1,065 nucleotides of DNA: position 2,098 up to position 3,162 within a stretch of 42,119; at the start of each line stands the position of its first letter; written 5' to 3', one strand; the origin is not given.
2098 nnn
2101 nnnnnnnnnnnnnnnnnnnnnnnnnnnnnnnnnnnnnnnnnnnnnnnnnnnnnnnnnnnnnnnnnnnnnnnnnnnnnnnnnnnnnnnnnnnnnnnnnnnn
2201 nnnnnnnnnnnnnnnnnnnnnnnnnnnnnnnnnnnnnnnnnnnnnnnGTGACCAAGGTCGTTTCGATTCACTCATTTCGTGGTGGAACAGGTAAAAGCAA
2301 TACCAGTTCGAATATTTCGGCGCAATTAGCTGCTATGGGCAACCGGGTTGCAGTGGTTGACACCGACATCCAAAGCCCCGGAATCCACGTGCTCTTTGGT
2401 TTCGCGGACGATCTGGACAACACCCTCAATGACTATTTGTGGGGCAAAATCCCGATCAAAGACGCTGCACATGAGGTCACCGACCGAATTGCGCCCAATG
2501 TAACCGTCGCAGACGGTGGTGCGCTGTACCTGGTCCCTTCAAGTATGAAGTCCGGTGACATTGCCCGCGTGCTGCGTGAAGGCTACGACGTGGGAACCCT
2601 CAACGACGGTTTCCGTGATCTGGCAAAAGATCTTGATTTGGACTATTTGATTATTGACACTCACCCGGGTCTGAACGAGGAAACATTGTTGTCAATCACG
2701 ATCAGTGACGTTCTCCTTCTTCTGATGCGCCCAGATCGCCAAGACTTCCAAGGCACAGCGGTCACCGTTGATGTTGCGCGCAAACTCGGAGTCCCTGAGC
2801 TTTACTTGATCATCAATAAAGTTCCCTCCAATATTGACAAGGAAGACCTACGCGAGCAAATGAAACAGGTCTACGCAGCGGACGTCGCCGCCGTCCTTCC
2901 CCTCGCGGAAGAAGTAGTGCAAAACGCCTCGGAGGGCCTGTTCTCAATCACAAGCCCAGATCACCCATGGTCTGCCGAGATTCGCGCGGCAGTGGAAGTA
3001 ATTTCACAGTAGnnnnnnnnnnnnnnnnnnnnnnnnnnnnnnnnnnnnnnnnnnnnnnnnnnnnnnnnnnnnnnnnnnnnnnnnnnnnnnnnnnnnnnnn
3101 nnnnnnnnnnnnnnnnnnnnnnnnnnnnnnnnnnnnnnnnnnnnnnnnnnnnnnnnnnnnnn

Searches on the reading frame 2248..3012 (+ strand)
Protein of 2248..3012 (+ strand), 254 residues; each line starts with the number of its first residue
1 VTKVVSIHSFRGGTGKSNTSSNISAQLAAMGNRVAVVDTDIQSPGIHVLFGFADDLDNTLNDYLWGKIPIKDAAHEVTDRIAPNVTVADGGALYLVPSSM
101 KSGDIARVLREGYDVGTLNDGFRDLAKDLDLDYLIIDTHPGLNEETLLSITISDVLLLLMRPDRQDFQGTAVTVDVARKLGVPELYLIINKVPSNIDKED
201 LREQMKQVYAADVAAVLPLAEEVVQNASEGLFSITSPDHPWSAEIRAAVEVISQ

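Call 5: search_protein_families(library=pfam, proteins=[window:2248-3012:+], max_evalue=0.01)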
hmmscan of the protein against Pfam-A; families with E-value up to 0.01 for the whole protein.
window:2248-3012:+ (254 aa): 7 families
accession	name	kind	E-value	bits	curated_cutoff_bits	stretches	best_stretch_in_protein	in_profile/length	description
PF13614.12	AAA_31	-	1.1e-16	61.8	27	1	2-171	1-158/177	AAA domain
PF10609.15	ParA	-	5.1e-15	56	27.1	1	2-248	3-241/246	NUBPL iron-transfer P-loop NTPase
PF01656.29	CbiA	-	1e-14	55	25.4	1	6-231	2-123/125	CobQ/CobB/MinD/ParA nucleotide binding domain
PF00142.24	Fer4_NifH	-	2e-05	24.7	25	1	11-49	8-46/271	4Fe-4S iron sulfur cluster binding proteins, NifH/frxC family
PF09140.17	MipZ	-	4.9e-05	23.2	20.7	1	5-46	3-44/262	ATPase MipZ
PF07015.17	VirC1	-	0.00017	21.4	24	1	3-44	2-43/231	VirC1 protein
PF03308.22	MeaB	-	0.0029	17.1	23.1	0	13-44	43-74/273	Methylmalonyl Co-A mutase-associated GTPase MeaB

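Call 6: search_protein_families(library=ncbifam, proteins=[window:2248-3012:+], max_evalue=0.01)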
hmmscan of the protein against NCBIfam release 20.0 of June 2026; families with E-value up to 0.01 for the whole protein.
window:2248-3012:+ (254 aa): 27 families (the best 25 are shown)
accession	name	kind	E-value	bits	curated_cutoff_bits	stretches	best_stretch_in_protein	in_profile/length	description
TIGR01969.1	minD_arch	subfamily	3.2e-25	88.7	201.75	1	4-236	2-213/251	cell division ATPase MinD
NF047398.1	AAA_KGGVGR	domain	5.9e-20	72.4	90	1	3-172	3-184/190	KGGVGR-motif variant AAA ATPase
NF041546.1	ParA_partition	equivalog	1.7e-13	50.6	180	2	4-43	1-40/203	ParA family partition ATPase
TIGR01968.1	minD_bact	equivalog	3.5e-13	49.5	212.9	1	3-231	2-215/261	septum site-determining protein MinD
NF041136.1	MrpORP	equivalog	1.5e-12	47.5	450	1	3-236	6-231/365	iron-sulfur cluster carrier protein MrpORP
TIGR03453.1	partition_RepA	equivalog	1.7e-11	43.6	348.45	1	3-168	105-272/387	plasmid partitioning protein RepA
TIGR01007.1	eps_fam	subfamily_domain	1.5e-10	41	108.05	1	2-197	17-195/204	polysaccharide biosynthesis tyrosine autokinase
NF010443.0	PRK13869.1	subfamily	2.6e-09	36.4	446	1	3-168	122-289/405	plasmid-partitioning protein RepA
NF040564.1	SCO2523_fam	equivalog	3.3e-09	36.4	200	1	8-106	6-110/305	SCO2523 family variant P-loop protein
NF008669.0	PRK11670.1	equivalog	2e-08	33.6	348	1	3-59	108-164/369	iron-sulfur cluster carrier protein ApbC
TIGR03371.1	cellulose_yhjQ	equivalog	1.8e-06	27.6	157.85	1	3-216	2-203/246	cellulose biosynthesis protein BcsQ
NF008079.0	PRK10818.1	equivalog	4.9e-06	26.1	508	1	1-163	1-146/270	septum site-determining protein MinD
TIGR02016.1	BchX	equivalog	1.5e-05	24.5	331.2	1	11-52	8-49/296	chlorophyllide a reductase iron protein subunit X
TIGR03018.1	pepcterm_TyrKin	hypoth_equivalog_domain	1.7e-05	24.3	230.65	1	4-72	37-105/207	XrtA-associated tyrosine autokinase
NF010423.0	PRK13849.1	equivalog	2.8e-05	23.6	313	1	3-44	2-43/231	conjugal transfer ATPase VirC1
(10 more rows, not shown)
